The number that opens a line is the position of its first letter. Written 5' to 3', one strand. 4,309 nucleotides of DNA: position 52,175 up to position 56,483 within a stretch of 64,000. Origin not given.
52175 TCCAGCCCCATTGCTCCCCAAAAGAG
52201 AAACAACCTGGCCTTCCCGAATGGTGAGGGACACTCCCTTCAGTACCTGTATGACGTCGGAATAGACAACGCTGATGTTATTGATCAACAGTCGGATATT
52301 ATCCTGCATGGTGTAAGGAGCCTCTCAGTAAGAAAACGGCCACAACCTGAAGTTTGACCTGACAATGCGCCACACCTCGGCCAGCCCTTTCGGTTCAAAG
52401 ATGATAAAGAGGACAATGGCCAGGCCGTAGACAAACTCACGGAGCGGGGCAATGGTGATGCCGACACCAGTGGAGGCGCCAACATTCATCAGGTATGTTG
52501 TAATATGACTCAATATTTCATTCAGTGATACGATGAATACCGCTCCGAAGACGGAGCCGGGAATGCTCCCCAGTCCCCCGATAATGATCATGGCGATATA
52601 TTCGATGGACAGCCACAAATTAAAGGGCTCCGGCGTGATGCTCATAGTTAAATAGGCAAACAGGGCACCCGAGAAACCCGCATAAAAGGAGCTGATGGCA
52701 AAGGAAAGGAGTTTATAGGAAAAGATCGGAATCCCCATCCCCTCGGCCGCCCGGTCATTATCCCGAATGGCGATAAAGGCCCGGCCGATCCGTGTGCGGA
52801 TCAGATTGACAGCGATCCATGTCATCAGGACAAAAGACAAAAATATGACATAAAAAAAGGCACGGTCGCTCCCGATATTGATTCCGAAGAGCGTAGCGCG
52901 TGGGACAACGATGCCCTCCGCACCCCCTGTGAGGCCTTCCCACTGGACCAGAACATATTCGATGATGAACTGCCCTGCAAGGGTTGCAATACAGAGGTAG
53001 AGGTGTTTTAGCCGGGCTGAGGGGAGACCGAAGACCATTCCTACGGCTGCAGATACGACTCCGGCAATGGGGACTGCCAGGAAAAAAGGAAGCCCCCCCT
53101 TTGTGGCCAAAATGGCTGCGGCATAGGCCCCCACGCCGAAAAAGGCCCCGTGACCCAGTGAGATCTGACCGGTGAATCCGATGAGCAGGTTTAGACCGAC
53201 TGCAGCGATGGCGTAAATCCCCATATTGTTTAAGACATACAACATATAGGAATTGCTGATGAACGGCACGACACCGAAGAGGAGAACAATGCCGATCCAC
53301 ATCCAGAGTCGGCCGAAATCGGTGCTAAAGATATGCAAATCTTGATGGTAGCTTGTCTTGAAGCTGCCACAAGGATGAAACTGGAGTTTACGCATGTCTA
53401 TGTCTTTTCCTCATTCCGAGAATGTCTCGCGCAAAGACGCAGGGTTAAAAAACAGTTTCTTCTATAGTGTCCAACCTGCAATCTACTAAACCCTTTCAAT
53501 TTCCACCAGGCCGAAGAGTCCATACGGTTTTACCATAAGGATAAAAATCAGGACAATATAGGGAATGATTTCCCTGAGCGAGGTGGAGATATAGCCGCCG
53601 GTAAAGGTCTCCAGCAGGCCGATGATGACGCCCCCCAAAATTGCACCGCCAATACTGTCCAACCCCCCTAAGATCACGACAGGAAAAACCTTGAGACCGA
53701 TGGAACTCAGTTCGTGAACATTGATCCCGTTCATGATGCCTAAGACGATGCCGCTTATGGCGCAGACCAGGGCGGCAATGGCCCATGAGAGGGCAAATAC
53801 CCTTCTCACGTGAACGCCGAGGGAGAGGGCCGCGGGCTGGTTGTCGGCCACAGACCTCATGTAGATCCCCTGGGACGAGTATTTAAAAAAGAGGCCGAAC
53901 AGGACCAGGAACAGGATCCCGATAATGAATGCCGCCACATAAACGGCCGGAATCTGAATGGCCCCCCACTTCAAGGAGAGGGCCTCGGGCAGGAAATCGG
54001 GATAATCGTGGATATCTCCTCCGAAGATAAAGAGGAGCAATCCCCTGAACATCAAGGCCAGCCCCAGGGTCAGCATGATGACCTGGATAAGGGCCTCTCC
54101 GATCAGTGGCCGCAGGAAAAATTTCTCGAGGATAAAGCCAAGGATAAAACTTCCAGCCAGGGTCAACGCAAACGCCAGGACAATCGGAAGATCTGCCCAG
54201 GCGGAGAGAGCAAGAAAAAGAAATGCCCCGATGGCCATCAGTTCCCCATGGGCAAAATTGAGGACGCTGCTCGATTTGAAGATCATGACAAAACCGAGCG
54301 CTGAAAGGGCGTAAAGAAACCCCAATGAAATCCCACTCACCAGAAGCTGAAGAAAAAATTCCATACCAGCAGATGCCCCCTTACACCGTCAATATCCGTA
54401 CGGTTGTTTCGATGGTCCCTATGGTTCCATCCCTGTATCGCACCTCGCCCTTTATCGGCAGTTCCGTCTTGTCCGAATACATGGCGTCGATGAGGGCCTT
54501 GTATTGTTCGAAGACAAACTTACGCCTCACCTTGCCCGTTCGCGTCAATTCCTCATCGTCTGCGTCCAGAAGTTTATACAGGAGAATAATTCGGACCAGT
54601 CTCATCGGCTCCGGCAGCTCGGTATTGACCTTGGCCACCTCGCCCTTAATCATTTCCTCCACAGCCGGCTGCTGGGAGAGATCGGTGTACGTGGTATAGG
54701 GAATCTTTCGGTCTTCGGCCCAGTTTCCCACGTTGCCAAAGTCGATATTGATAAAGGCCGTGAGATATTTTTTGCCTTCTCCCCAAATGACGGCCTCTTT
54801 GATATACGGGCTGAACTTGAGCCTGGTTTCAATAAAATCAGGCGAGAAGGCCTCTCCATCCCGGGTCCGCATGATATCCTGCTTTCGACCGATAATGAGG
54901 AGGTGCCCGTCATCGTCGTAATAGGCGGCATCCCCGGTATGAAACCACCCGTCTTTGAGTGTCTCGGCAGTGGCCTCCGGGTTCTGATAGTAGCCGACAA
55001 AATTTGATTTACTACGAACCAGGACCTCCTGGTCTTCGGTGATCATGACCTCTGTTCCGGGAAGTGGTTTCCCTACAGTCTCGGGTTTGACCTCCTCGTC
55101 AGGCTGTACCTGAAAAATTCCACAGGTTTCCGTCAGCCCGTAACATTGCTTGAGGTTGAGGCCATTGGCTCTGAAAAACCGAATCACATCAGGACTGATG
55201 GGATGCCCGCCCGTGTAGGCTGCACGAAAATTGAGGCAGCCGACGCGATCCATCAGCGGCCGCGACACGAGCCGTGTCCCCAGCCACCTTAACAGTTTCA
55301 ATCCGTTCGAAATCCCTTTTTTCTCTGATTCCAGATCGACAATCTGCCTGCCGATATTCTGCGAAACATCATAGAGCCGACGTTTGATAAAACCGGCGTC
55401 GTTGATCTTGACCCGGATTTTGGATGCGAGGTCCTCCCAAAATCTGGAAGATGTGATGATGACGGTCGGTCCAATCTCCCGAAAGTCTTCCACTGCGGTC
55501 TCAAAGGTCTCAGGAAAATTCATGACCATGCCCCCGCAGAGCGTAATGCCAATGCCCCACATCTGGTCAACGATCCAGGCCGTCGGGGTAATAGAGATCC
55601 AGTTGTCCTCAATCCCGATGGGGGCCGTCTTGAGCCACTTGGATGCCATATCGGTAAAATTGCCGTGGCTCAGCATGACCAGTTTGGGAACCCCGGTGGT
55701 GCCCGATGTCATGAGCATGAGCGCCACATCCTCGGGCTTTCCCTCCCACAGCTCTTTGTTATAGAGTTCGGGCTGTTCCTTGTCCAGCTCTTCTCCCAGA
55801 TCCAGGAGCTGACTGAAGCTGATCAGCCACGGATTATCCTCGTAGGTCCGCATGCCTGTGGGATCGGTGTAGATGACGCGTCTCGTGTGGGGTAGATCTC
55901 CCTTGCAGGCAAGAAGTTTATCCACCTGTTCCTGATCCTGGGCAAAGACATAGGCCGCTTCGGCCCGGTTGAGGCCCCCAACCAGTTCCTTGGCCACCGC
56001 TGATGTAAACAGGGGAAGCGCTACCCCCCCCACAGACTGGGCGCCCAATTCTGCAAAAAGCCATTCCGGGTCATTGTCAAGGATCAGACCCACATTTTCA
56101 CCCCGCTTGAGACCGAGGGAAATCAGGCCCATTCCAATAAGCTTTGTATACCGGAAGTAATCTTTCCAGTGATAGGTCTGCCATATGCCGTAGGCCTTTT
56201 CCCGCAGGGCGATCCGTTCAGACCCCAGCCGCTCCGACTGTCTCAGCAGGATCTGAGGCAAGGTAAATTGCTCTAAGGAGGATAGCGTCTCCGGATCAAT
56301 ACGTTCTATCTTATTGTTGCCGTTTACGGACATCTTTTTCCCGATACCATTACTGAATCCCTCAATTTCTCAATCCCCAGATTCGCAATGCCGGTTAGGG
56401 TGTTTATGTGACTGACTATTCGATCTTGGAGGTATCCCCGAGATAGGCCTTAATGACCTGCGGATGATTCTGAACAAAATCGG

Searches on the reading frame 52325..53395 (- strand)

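Call 55: search_protein_families(library=pfam, proteins=[window:52325-53395:-], max_evalue=0.00001)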
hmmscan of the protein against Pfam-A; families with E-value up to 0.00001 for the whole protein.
window:52325-53395:- (356 aa): 1 family
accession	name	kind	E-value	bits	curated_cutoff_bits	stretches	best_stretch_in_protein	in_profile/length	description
PF02653.21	BPD_transp_2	-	1.7e-49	168.8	26.8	1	51-329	2-267/269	Branched-chain amino acid transport system / permease component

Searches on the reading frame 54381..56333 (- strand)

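Call 54: search_protein_families(library=pfam, proteins=[window:54381-56333:-], max_evalue=0.00001)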
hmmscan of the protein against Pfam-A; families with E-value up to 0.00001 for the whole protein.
window:54381-56333:- (650 aa): 2 families
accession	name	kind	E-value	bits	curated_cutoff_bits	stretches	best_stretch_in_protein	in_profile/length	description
PF00501.34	AMP-binding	-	2.7e-60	204.6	29.9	1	35-449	7-384/384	AMP-binding enzyme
PF23562.2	AMP-binding_C_3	-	1.2e-10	42.3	20.8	1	486-621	2-122/124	AMP-binding enzyme C-terminal domain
